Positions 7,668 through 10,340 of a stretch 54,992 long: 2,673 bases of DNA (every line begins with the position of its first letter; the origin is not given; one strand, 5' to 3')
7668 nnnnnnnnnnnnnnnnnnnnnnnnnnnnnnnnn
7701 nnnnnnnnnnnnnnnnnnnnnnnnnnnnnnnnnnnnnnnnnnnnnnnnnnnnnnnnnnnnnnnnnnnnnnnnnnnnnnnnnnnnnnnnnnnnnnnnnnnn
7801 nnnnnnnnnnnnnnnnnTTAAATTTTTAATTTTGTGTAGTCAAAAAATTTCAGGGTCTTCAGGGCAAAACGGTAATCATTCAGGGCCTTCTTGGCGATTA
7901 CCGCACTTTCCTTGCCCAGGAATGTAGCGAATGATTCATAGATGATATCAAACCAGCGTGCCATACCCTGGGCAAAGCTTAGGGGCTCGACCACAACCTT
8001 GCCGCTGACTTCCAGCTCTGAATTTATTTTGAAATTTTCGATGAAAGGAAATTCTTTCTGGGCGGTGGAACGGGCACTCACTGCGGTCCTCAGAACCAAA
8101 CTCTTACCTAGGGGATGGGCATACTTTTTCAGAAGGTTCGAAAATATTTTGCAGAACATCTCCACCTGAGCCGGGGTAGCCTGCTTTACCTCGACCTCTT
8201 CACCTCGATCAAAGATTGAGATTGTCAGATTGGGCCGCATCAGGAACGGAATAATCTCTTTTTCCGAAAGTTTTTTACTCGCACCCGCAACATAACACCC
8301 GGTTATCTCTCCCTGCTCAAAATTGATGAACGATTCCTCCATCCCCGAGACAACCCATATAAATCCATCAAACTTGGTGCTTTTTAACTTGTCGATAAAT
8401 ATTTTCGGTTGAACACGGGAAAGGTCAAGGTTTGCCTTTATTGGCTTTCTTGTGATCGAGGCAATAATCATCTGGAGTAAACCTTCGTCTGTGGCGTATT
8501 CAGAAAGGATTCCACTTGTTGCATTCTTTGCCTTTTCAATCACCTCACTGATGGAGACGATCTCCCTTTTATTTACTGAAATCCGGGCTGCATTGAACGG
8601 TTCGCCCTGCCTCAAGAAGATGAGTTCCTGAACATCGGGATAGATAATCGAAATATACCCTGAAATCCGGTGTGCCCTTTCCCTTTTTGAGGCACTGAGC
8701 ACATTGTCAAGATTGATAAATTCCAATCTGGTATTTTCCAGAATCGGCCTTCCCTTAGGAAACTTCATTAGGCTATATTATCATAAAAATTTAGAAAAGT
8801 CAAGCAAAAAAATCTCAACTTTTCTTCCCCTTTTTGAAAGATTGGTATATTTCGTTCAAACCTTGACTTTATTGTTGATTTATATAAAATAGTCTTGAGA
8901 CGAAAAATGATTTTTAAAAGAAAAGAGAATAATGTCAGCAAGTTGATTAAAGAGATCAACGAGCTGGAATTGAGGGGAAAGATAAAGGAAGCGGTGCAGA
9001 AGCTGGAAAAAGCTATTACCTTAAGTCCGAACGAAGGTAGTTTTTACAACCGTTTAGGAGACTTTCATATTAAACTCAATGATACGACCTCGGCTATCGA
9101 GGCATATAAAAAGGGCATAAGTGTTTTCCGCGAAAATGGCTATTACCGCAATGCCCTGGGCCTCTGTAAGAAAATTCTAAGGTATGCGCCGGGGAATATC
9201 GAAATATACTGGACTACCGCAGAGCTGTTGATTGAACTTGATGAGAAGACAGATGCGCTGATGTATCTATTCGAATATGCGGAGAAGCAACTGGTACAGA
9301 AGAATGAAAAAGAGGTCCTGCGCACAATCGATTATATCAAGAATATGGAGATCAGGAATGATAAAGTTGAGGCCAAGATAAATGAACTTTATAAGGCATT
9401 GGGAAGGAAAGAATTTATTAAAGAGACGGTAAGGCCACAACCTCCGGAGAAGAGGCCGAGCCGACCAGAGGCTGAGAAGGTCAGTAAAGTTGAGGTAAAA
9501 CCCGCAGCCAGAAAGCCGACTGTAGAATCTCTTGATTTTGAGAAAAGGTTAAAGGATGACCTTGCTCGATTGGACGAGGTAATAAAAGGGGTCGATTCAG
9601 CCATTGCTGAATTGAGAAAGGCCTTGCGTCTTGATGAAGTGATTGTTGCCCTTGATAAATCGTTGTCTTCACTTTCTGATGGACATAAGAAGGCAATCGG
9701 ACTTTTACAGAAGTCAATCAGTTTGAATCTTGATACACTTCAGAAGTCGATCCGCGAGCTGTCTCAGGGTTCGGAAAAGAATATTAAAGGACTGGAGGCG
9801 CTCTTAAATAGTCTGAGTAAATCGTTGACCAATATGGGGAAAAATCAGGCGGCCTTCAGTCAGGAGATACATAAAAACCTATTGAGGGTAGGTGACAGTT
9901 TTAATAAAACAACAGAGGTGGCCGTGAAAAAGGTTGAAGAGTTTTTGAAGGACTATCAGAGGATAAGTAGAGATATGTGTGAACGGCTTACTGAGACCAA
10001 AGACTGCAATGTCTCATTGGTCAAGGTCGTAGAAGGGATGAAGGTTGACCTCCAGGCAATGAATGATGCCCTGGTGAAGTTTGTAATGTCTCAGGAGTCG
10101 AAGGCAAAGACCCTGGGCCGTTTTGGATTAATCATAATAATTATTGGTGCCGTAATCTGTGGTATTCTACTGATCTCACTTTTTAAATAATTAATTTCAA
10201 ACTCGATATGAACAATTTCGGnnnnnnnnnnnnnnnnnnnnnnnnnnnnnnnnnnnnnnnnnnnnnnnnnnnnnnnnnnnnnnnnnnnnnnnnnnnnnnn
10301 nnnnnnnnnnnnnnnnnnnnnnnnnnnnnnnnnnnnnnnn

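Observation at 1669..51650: Operon-leading genes are wired for leaderless or near-leaderless mRNAs from near-consensus sigma70 promoters with a fixed 16-nt spacer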

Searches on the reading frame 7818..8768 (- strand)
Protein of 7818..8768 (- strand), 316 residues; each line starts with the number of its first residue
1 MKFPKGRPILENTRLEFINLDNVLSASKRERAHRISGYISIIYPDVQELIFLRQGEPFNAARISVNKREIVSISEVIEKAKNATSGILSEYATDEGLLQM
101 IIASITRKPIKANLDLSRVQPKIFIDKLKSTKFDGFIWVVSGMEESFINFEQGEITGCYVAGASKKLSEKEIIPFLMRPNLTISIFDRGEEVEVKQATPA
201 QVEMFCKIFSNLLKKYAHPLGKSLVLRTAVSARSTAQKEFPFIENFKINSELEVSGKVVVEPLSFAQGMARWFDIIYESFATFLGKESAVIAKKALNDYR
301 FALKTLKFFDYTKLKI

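Call 6: search_protein_families(library=pfam, proteins=[window:7818-8768:-])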
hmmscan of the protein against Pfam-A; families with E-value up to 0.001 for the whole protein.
window:7818-8768:- (316 aa): 0 families

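Call 21: find_homologous_proteins(query=window:7818-8768:-, max_evalue=0.00001)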
Query window:7818-8768:- (316 aa): 112 proteins with E <= 0.00001 among 1500 candidates.
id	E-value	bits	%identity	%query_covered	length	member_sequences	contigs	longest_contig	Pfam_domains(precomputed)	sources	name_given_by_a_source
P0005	2.6e-200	682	100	100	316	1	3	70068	-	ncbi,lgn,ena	-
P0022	1.6e-178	610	87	100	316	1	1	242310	-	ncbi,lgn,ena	-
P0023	8.2e-151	519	75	100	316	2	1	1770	-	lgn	-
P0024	1.6e-149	515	73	100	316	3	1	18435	-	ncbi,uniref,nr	ncbi:hypothetical protein A2Y85_07990 [candidate division WOR-3 bacterium RBG_13_43_14]|uniref:Uncha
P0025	2.7e-149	514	72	100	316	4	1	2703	-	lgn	-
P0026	5.8e-149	513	75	100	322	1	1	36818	-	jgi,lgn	-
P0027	1.1e-148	512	73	100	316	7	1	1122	-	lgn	-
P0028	1.3e-147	509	72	100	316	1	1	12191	-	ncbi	-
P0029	2.2e-147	508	73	100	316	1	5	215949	-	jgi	jgi:hypothetical protein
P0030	2.1e-146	505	73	100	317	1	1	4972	-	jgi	jgi:hypothetical protein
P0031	2.5e-146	505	72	100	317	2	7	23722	-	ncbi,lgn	-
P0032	4.1e-146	504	72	100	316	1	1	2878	-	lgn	-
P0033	1.1e-145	502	72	100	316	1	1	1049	-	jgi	jgi:hypothetical protein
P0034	1.2e-145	502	72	100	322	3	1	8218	-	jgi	-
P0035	2.0e-145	502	71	100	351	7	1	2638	-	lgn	-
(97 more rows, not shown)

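Call 30: search_protein_families(library=ncbifam, proteins=[window:7818-8768:-], max_evalue=0.01)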
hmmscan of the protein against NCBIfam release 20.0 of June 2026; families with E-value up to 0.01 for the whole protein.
window:7818-8768:- (316 aa): 0 families

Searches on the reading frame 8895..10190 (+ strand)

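Call 6: search_protein_families(library=pfam, proteins=[window:8895-10190:+])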
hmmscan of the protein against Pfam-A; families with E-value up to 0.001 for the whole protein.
window:8895-10190:+ (431 aa): 11 families
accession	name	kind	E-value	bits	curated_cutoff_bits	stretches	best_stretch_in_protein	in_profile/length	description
PF14559.12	TPR_19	-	8.1e-11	42.5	25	1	28-75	5-52/68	Tetratricopeptide repeat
PF07719.23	TPR_2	-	4.2e-10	39.4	27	0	50-79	3-32/34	Tetratricopeptide repeat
PF13414.12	TPR_11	-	1.7e-09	37.7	26.8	1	27-58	7-38/42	TPR repeat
PF13181.12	TPR_8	-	4.3e-08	33.1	25.7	1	50-78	3-31/34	Tetratricopeptide repeat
PF00515.34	TPR_1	-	4.7e-08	33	27.8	0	51-79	4-32/34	Tetratricopeptide repeat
PF13432.12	TPR_16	-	4.5e-05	24.2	32.7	0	27-73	10-56/65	Tetratricopeptide repeat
PF13431.12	TPR_17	-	5e-05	23.7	24.4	0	37-68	2-33/34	Tetratricopeptide repeat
PF13428.12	TPR_14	-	8e-05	23.4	23.5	0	23-56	10-43/44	Tetratricopeptide repeat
PF04513.17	Baculo_PEP_C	-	0.00047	20.7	38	0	246-317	36-107/140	Baculovirus polyhedron envelope protein, PEP, C terminus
PF06511.16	T3SS_TC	-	0.00061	19.8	25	1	221-391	42-216/355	Type III secretion systems tip complex components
PF13176.12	TPR_7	-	0.00089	19.6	27.9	0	53-73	4-24/36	Tetratricopeptide repeat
